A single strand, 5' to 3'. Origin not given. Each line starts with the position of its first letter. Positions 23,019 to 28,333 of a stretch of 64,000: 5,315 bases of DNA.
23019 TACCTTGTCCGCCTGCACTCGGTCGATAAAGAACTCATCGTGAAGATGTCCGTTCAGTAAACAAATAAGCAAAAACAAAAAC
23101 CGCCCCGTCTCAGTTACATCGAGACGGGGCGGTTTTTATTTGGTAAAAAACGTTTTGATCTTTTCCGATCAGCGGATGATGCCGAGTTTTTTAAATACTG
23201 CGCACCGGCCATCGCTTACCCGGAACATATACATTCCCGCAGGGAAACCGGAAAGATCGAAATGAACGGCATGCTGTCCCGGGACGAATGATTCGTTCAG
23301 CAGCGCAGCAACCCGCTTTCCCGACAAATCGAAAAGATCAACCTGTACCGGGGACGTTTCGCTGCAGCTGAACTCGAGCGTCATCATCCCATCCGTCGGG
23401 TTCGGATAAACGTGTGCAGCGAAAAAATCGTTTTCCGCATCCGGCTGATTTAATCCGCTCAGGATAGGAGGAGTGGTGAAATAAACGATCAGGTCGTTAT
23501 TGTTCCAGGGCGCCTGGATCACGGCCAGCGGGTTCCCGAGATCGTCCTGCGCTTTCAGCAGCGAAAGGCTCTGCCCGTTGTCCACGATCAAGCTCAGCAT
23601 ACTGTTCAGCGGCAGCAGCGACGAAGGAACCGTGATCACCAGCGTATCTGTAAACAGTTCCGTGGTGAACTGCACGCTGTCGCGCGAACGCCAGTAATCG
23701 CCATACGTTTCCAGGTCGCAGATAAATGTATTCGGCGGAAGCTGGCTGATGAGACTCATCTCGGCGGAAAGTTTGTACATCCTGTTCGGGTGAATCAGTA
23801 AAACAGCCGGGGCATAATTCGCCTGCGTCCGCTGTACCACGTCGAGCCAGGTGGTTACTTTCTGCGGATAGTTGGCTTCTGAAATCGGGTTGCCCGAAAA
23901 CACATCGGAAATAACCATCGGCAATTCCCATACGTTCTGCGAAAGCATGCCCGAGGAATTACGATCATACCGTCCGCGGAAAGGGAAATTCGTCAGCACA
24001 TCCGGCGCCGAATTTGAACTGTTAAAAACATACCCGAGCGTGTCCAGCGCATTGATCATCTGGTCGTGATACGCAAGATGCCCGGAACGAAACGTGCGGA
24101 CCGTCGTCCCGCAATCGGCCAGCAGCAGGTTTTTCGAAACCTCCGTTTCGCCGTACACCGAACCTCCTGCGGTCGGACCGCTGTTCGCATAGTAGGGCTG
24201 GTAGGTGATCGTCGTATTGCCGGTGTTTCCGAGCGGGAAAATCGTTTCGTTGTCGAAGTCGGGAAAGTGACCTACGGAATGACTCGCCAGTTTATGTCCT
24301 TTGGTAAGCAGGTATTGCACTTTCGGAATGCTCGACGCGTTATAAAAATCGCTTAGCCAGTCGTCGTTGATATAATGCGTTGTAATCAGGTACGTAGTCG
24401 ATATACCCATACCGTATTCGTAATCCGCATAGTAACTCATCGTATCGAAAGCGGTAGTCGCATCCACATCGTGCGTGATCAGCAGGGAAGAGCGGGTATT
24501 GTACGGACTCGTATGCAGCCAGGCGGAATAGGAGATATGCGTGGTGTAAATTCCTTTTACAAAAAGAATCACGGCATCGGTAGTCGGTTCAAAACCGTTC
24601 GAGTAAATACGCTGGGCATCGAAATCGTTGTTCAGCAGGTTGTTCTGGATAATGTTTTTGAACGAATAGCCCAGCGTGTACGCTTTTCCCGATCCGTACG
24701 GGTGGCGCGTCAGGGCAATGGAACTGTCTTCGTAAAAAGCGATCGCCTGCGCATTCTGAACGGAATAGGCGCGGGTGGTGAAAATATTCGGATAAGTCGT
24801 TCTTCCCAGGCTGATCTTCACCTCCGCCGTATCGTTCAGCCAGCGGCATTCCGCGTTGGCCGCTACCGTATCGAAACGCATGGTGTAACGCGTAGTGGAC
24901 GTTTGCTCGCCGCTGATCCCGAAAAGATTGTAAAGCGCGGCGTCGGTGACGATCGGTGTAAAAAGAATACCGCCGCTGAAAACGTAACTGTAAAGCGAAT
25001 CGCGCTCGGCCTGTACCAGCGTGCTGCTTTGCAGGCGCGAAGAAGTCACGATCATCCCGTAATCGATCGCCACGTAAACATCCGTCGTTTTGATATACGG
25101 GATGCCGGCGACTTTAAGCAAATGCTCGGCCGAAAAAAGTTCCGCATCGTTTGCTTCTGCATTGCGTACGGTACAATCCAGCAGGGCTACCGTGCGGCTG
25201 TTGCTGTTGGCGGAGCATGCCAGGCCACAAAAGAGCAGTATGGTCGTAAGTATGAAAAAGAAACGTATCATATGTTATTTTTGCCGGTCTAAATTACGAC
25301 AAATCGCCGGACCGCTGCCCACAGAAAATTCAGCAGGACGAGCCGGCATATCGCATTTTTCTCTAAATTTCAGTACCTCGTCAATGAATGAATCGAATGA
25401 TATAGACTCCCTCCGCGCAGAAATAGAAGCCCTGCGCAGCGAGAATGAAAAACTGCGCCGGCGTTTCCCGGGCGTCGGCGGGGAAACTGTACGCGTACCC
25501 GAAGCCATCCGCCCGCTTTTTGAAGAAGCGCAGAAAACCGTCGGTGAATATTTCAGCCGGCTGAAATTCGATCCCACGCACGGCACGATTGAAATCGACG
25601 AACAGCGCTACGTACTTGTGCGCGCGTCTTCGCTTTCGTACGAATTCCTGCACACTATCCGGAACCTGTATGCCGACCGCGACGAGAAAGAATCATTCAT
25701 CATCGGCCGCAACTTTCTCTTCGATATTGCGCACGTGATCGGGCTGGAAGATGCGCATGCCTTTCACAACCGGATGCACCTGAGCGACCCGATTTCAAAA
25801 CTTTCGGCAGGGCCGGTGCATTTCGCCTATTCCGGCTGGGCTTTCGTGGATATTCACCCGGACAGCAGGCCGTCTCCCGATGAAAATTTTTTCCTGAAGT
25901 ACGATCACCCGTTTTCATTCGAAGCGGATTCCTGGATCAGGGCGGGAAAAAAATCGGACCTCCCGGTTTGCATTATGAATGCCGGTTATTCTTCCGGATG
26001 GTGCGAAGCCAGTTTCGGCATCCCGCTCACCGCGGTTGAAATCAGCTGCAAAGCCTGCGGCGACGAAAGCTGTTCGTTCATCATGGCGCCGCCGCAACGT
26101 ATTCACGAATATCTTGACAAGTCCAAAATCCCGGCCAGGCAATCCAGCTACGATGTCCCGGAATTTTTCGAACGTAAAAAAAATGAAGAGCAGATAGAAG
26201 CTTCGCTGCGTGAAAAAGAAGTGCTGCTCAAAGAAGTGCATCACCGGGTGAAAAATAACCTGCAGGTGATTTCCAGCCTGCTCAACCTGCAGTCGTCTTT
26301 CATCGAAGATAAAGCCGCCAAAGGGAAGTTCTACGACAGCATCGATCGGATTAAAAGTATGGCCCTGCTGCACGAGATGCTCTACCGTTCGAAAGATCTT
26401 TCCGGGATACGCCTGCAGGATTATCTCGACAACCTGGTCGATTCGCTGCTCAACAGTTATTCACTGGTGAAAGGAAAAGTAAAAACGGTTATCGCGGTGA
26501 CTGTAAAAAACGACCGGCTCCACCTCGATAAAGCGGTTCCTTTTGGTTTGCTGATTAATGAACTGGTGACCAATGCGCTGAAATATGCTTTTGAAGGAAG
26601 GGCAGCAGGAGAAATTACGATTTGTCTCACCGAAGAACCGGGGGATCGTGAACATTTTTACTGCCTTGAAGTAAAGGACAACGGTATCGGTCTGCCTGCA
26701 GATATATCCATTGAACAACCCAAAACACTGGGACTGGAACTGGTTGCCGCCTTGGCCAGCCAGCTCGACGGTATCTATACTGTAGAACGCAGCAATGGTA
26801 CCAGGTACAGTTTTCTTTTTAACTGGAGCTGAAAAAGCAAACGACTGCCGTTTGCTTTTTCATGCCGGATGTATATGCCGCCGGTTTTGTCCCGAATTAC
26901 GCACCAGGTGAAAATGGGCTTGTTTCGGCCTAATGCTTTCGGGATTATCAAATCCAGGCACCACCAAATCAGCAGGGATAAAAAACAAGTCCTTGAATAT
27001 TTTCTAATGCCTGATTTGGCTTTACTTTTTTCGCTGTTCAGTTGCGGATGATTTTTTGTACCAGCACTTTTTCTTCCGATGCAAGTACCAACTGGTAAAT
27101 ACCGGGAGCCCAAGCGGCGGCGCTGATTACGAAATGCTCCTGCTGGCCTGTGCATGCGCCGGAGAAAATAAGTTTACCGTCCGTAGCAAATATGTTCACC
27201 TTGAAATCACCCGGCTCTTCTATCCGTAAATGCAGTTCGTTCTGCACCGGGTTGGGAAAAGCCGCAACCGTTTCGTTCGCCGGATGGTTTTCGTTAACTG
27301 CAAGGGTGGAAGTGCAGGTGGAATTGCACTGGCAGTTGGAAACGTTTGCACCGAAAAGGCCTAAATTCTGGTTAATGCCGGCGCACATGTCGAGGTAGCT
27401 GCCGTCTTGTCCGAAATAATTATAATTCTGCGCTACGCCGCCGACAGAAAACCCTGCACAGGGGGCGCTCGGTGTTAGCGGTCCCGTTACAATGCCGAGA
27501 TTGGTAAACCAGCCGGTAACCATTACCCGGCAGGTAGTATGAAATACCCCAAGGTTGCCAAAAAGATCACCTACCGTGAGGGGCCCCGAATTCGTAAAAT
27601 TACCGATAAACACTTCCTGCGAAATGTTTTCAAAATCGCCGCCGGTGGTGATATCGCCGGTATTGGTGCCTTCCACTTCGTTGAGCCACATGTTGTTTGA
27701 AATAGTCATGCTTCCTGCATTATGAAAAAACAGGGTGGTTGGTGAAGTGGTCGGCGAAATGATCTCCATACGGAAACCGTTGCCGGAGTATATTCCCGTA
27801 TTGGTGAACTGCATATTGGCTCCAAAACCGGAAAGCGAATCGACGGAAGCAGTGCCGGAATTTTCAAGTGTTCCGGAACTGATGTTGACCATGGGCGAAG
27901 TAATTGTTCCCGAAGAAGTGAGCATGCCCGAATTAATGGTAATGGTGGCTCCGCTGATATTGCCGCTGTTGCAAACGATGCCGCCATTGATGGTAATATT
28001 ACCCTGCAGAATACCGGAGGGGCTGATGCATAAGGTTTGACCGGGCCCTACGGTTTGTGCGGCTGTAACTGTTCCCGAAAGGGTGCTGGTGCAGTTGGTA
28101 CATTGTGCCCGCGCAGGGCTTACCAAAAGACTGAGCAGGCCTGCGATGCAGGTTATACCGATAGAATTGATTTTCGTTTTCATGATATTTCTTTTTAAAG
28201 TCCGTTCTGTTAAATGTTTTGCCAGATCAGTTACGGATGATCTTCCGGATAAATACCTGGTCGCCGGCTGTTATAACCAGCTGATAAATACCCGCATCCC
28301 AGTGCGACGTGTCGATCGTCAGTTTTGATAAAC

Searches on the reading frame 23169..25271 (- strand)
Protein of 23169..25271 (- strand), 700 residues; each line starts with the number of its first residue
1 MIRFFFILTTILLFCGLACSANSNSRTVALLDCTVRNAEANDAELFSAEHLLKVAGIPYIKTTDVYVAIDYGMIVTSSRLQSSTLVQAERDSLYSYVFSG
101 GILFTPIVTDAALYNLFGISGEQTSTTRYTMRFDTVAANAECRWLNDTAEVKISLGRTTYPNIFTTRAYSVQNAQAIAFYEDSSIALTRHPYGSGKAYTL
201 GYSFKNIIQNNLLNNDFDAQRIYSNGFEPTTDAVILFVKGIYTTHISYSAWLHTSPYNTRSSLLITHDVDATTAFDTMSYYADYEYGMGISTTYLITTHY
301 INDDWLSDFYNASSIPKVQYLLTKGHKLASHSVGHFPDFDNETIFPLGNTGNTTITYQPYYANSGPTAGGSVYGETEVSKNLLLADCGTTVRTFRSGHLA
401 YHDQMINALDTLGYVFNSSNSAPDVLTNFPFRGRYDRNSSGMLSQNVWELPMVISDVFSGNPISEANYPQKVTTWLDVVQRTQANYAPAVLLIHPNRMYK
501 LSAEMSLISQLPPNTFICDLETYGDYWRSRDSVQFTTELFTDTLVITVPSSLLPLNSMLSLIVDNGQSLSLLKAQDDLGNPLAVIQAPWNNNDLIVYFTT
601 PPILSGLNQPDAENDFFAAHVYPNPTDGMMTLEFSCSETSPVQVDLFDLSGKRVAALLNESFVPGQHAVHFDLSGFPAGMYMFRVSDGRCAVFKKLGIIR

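Call 42: search_protein_families(library=pfam, proteins=[window:23169-25271:-], max_evalue=0.00001)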
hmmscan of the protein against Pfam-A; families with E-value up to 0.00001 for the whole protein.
window:23169-25271:- (700 aa): 1 family
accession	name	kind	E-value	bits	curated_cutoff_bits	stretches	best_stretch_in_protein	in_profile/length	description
PF18962.6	Por_Secre_tail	-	4.1e-11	43.5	27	1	621-696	1-73/75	Secretion system C-terminal sorting domain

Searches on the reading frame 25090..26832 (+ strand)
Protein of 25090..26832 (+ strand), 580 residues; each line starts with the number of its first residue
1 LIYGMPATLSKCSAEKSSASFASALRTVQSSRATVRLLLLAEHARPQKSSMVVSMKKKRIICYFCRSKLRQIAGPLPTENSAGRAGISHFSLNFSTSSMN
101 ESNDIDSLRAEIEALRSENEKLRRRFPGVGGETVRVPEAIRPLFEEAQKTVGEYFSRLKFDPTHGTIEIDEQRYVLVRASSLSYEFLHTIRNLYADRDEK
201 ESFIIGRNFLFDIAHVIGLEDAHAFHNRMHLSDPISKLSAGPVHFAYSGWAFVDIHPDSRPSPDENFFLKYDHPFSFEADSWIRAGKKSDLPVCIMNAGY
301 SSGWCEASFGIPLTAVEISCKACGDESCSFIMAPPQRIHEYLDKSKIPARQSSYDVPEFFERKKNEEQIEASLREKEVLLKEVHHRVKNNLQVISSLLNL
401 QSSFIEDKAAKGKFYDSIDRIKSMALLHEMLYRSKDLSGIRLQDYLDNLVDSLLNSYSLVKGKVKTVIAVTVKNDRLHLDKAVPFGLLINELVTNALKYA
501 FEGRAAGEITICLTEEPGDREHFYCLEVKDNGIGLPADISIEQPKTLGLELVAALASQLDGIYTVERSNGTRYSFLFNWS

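Call 42: search_protein_families(library=pfam, proteins=[window:25090-26832:+], max_evalue=0.00001)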
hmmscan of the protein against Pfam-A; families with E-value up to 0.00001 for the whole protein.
window:25090-26832:+ (580 aa): 5 families
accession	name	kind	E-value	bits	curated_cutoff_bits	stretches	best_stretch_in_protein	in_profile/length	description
PF07568.18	HisKA_2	-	6.8e-28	97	22.3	1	382-457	1-76/76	Histidine kinase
PF02518.31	HATPase_c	-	9.9e-10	39.3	26.4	1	485-576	6-106/111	Histidine kinase-, DNA gyrase B-, and HSP90-like ATPase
PF02830.23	V4R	-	5.9e-08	33.1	31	1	285-332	12-60/62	V4R domain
PF06505.16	XylR_N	-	2.7e-06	27.5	23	0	156-254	4-94/101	Activator of aromatic catabolism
PF07536.20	HWE_HK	-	3.2e-06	28.2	22.8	1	382-451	1-67/83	HWE histidine kinase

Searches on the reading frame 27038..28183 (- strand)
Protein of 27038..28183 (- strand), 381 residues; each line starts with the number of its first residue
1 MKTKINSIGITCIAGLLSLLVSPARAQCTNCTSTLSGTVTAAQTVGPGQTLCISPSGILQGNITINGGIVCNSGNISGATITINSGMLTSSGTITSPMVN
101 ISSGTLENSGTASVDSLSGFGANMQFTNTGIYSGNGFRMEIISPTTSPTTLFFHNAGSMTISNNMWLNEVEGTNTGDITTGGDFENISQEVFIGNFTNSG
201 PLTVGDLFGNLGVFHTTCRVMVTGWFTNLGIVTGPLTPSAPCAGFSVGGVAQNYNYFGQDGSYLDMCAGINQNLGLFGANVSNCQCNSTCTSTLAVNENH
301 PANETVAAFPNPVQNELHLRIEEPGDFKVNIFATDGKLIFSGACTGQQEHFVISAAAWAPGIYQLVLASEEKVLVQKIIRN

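Call 42: search_protein_families(library=pfam, proteins=[window:27038-28183:-], max_evalue=0.00001)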
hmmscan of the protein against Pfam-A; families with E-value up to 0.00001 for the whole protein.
window:27038-28183:- (381 aa): 1 family
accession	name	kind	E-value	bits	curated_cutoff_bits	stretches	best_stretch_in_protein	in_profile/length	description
PF18962.6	Por_Secre_tail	-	2e-07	31.7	27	1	309-379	2-74/75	Secretion system C-terminal sorting domain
